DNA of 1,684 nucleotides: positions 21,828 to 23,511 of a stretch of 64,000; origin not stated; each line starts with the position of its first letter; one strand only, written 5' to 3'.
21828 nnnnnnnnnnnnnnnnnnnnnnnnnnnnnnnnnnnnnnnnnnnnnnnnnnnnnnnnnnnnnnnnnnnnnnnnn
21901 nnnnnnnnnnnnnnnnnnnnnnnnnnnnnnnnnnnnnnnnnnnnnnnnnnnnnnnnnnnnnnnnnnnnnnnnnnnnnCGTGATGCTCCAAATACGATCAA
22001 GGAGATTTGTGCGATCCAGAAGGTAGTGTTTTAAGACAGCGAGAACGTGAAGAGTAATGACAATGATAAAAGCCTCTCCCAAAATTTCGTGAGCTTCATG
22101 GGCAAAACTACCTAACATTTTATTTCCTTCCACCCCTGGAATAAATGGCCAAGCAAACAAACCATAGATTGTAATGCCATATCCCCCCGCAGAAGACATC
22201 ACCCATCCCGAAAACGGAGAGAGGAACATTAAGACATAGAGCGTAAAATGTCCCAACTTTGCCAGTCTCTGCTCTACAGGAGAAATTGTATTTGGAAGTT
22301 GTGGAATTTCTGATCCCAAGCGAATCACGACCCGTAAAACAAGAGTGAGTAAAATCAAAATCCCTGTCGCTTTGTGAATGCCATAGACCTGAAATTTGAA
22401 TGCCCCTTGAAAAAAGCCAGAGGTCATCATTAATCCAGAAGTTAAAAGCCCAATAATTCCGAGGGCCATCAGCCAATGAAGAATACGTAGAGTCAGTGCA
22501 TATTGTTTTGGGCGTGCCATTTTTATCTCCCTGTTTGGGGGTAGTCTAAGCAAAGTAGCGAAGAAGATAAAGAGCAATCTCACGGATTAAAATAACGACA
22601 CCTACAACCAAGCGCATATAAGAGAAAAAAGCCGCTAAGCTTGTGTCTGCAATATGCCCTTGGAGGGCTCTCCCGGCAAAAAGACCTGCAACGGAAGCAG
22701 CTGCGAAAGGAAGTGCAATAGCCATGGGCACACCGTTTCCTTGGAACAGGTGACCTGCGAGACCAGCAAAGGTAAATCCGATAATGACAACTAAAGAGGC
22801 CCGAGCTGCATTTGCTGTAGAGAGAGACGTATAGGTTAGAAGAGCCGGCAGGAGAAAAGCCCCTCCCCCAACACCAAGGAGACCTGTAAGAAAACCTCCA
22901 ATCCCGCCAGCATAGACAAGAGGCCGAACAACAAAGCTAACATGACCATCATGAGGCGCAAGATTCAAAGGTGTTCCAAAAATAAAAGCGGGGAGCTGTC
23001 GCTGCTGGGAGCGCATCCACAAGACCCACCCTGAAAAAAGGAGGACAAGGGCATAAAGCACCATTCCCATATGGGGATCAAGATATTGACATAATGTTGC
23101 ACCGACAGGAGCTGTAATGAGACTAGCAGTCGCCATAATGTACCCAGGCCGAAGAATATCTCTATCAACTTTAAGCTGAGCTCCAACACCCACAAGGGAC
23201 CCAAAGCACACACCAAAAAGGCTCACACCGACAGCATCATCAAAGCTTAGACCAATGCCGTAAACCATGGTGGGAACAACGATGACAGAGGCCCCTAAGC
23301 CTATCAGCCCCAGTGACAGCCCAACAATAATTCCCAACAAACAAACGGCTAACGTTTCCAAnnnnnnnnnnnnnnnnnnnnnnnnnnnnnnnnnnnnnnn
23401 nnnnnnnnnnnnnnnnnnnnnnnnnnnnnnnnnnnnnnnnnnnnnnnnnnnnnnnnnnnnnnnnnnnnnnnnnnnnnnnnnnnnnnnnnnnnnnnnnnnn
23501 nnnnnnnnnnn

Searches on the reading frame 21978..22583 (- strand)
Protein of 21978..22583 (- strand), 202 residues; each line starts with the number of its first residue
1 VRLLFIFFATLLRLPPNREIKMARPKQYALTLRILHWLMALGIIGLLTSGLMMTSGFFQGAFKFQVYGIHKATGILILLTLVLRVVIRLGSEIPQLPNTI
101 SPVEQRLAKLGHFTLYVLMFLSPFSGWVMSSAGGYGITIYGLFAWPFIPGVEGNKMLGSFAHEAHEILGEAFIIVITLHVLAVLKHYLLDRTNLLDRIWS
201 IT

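Call 65: search_protein_families(library=pfam, proteins=[window:21978-22583:-], max_evalue=0.001)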
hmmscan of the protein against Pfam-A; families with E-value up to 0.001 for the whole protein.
window:21978-22583:- (202 aa): 1 family
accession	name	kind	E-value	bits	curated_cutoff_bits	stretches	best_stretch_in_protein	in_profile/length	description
PF01292.26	Ni_hydr_CYTB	-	2.6e-27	96.2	30.1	1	28-199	2-177/179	Prokaryotic cytochrome b561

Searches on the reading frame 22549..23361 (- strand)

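Call 65: search_protein_families(library=pfam, proteins=[window:22549-23361:-], max_evalue=0.001)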
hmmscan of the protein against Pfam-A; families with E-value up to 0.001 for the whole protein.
window:22549-23361:- (271 aa): 1 family
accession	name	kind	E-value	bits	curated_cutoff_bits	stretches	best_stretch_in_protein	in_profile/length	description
PF01925.25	TauE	-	1.4e-32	113.8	32.6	1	7-255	2-235/237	Sulfite exporter TauE/SafE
